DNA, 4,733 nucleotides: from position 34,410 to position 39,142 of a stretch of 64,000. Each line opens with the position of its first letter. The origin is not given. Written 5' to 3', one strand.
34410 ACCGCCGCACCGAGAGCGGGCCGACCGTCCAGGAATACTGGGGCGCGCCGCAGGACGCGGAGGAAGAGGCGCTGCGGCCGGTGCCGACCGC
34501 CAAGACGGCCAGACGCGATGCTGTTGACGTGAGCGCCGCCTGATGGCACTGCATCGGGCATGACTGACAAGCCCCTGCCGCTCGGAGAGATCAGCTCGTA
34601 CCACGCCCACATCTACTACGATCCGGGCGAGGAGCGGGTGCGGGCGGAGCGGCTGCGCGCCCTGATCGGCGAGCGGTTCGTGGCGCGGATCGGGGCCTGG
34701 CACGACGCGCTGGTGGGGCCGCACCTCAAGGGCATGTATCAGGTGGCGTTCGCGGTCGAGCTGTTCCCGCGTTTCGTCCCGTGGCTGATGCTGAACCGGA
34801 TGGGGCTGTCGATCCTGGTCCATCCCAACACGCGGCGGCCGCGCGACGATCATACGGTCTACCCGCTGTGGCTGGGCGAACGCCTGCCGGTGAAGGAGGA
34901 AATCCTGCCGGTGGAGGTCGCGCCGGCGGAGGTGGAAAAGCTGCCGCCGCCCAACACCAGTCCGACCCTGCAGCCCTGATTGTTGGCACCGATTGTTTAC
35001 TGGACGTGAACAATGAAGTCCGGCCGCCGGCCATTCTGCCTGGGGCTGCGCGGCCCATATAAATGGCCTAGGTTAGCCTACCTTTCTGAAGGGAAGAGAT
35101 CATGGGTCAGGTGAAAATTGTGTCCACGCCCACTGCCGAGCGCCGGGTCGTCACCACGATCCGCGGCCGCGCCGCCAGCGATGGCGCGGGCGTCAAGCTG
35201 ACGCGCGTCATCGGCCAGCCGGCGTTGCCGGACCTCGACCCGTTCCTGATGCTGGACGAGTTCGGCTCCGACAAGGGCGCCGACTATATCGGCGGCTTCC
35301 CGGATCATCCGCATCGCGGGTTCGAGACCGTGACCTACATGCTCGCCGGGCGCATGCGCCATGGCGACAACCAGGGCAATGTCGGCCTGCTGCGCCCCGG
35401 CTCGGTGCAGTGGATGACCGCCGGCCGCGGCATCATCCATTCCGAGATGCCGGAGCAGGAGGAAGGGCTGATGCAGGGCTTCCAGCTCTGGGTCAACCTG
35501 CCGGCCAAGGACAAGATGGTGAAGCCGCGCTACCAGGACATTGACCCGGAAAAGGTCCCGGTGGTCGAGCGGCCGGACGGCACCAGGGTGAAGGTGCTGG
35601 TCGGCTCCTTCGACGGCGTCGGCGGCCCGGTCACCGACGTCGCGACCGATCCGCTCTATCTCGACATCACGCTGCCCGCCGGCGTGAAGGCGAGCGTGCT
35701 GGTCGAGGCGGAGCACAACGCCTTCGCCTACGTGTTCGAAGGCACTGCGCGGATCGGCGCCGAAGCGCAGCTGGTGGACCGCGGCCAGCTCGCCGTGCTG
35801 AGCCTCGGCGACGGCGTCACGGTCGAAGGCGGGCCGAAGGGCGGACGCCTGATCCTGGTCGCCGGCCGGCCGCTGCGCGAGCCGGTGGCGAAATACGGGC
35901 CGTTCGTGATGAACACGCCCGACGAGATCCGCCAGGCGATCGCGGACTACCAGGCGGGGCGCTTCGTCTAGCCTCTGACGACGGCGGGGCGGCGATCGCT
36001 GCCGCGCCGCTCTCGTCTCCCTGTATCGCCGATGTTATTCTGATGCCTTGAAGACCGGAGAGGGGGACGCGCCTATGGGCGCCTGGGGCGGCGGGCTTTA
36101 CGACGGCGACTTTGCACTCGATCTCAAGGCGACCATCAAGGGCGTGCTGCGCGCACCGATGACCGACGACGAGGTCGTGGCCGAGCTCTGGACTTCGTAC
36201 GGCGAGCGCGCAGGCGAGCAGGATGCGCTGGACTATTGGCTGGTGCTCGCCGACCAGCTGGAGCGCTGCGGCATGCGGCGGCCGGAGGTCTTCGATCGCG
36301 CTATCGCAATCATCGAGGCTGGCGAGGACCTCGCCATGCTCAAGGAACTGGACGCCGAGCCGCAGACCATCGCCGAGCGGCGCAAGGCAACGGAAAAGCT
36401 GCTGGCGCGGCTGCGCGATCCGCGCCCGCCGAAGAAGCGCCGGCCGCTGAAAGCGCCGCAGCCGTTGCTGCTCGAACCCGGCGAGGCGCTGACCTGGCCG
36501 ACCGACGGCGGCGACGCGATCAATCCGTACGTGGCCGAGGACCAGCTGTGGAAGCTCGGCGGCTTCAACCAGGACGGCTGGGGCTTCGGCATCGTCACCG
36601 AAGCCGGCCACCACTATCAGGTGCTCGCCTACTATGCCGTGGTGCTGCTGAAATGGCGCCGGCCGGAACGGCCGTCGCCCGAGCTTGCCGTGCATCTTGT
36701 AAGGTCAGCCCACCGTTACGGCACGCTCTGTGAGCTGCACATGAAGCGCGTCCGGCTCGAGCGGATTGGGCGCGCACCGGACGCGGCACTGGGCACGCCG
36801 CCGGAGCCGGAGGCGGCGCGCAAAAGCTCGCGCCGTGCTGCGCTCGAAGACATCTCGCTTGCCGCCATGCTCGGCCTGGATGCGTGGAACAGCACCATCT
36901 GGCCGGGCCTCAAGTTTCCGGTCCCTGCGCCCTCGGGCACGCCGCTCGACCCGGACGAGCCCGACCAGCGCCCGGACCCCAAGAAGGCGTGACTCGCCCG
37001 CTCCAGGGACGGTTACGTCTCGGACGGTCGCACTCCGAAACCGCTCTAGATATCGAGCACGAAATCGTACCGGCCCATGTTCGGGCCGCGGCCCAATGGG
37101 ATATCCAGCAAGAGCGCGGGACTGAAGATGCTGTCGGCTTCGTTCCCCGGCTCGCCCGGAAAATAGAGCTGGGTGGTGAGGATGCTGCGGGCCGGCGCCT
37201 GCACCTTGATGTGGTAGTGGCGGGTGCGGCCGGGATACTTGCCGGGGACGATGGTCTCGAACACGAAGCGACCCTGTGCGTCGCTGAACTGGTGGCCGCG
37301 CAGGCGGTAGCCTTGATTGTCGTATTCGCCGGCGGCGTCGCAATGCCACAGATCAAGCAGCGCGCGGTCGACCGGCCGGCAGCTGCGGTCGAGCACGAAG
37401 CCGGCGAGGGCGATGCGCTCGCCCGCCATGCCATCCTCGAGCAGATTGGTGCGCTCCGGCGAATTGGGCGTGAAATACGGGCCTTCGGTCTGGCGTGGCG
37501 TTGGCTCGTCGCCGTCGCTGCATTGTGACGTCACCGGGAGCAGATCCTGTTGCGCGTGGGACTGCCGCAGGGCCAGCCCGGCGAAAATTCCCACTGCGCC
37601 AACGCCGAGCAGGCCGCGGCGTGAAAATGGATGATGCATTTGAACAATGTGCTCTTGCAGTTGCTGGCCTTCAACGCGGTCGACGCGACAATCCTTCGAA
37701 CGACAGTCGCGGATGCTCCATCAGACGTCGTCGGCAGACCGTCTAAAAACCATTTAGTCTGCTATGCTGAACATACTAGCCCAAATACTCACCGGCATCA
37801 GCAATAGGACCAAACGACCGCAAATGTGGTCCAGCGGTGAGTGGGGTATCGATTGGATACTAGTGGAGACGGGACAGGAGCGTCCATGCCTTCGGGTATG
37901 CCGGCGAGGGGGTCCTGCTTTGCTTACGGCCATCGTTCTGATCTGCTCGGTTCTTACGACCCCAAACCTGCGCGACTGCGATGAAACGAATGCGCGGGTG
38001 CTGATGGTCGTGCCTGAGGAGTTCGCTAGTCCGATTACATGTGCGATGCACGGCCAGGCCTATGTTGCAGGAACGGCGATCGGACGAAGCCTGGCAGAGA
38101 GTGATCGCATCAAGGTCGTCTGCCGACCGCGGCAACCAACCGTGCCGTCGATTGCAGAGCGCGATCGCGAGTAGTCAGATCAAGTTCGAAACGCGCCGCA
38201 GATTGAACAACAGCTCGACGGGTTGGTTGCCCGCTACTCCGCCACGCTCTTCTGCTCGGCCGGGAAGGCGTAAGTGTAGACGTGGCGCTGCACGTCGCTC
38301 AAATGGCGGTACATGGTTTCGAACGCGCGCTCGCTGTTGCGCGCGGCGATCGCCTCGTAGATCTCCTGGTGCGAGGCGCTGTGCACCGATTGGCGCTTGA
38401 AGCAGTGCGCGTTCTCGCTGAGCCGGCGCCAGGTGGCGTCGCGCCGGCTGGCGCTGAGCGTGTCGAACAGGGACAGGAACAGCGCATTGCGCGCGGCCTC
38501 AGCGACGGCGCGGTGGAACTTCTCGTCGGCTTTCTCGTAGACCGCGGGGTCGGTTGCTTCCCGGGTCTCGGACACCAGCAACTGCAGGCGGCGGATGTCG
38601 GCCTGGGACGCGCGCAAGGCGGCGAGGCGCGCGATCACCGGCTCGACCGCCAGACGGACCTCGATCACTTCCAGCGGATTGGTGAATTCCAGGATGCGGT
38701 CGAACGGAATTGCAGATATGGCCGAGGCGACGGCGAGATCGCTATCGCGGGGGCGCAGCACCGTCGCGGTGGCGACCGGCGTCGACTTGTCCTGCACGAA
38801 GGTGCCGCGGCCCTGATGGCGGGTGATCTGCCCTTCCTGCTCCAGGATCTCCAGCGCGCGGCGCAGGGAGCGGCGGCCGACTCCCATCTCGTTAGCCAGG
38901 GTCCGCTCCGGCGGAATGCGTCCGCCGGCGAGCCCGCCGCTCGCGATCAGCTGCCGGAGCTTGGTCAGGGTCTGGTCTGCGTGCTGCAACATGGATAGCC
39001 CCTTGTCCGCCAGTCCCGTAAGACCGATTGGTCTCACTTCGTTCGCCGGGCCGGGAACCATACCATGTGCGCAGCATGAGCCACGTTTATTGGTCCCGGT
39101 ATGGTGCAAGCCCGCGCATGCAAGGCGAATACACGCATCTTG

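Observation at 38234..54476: Enzyme set mirrors the Mesorhizobium loti vitamin B6 (pyridoxine) degradation pathway but with a different lower pathway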

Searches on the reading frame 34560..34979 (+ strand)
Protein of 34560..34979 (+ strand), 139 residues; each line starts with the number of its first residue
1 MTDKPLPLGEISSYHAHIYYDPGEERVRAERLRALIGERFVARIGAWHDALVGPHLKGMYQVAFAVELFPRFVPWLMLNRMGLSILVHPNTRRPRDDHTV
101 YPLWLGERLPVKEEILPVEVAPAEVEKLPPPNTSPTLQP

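Call 20: search_protein_families(library=pfam, proteins=[window:34560-34979:+])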
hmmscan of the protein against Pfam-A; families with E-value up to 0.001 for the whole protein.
window:34560-34979:+ (139 aa): 1 family
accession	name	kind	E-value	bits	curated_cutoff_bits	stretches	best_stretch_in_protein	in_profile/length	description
PF08883.16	DOPA_dioxygen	-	8.5e-30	103.6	25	1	14-114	1-105/106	Dopa 4,5-dioxygenase family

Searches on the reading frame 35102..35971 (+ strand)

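Call 20: search_protein_families(library=pfam, proteins=[window:35102-35971:+])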
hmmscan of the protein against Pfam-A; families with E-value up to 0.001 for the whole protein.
window:35102-35971:+ (289 aa): 2 families
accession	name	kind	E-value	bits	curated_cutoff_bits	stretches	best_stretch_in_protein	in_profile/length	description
PF02678.22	Pirin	-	5.3e-36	123.4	26.1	1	31-131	2-108/108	Pirin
PF05726.19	Pirin_C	-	7.2e-30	103.9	27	1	186-288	1-102/103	Pirin C-terminal cupin domain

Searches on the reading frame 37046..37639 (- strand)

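Call 5: search_protein_families(library=pfam, proteins=[window:37046-37639:-])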
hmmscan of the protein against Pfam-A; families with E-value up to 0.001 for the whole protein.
window:37046-37639:- (197 aa): 1 family
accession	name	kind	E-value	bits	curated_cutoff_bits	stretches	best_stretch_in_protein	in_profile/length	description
PF00775.27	Dioxygenase_C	-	2.7e-20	73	27.3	1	52-167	2-146/182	Dioxygenase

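Call 7: search_protein_families(library=ncbifam, proteins=[window:37046-37639:-])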
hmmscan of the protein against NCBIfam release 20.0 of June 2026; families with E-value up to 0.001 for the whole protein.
window:37046-37639:- (197 aa): 5 families
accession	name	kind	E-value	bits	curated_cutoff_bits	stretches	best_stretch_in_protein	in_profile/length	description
TIGR02438.1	catachol_actin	equivalog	8e-18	64.6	404.4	2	134-196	214-279/281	catechol 1,2-dioxygenase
TIGR02422.1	protocat_beta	equivalog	1.1e-15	57.9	296.4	1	68-173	52-176/220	protocatechuate 3,4-dioxygenase subunit beta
TIGR02423.1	protocat_alph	equivalog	6.1e-15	55.6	126.25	1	47-171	1-152/193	protocatechuate 3,4-dioxygenase subunit alpha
TIGR02439.1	catechol_proteo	equivalog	1.3e-12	47.3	392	1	44-135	92-193/285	catechol 1,2-dioxygenase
TIGR02465.1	chlorocat_1_2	equivalog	2.3e-12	46.6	359.25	1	50-135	71-163/246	chlorocatechol 1,2-dioxygenase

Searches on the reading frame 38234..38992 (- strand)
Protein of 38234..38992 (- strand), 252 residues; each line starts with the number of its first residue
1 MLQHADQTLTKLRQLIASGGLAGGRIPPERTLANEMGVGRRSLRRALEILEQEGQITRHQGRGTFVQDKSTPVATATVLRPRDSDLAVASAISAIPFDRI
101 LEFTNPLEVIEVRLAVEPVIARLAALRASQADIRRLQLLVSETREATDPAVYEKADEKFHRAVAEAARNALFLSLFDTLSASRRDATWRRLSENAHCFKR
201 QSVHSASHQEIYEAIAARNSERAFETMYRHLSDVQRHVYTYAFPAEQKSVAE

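Call 4: search_protein_families(library=pfam, proteins=[window:38234-38992:-])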
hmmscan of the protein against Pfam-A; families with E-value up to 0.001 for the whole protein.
window:38234-38992:- (252 aa): 2 families
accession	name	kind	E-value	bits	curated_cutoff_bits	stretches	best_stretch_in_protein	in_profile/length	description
PF07729.17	FCD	-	8.6e-24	84.8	24.3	1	108-232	1-124/125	FCD domain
PF00392.27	GntR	-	7.7e-16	58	27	1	7-66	4-64/64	Bacterial regulatory proteins, gntR family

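Call 6: search_protein_families(library=ncbifam, proteins=[window:38234-38992:-])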
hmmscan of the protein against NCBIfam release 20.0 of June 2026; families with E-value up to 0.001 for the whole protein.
window:38234-38992:- (252 aa): 25 families
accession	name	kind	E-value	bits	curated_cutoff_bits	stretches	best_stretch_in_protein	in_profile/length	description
NF007741.0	PRK10421.1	equivalog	5e-31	108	311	1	4-240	8-235/262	transcriptional regulator LldR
NF007001.0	PRK09464.1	equivalog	3.2e-23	82.7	330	2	6-69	13-77/254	pyruvate dehydrogenase complex transcriptional repressor PdhR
NF003011.0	PRK03837.1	subfamily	1.9e-22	80.1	260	1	6-237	16-232/241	transcriptional regulator NanR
NF007588.0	PRK10225.1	equivalog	9.4e-20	71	442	1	11-241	17-234/257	Uxu operon transcriptional regulator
NF007442.0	PRK09990.1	equivalog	2.3e-16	60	301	2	108-238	99-235/256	transcriptional regulator GlcC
NF008571.0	PRK11523.1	equivalog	8.4e-16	58.2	396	1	9-238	14-225/258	transcriptional regulator ExuR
TIGR03338.1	phnR_burk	equivalog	2.1e-15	56.9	271.5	2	102-234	78-209/212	phosphonate utilization associated transcriptional regulator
TIGR02325.1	C_P_lyase_phnF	equivalog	6.2e-12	45.5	156.8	1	10-70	15-76/238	phosphonate metabolism transcriptional regulator PhnF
TIGR02018.2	his_ut_repres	equivalog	8.8e-12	44.9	220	1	11-76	7-73/226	histidine utilization transcriptional repressor HutC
NF052282.1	PLP_TF_PdxR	equivalog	3.9e-10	39.4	320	1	7-77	5-76/448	MocR-like pyridoxine biosynthesis transcription factor PdxR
NF052286.1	ecto_TF_EhuR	exception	9.3e-09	34.3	480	1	12-85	20-94/458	MocR-like ectoine utilization transcription factor EhuR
NF052441.1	TransRegRv0792c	equivalog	9.4e-09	34.9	400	1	16-68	30-82/260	Rv0792c family HTH-type transcriptional regulator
TIGR02404.1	trehalos_R_Bsub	equivalog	3.6e-08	33.3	211.95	1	9-69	6-67/233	trehalose operon repressor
NF052290.2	MocR_like_YczR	exception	6e-08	31.8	487.4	1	10-91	26-112/458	MocR-like transcription factor YczR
TIGR03337.1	phnR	equivalog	1.3e-07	31.6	296.75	1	11-68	9-67/231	phosphonate utilization transcriptional regulator PhnR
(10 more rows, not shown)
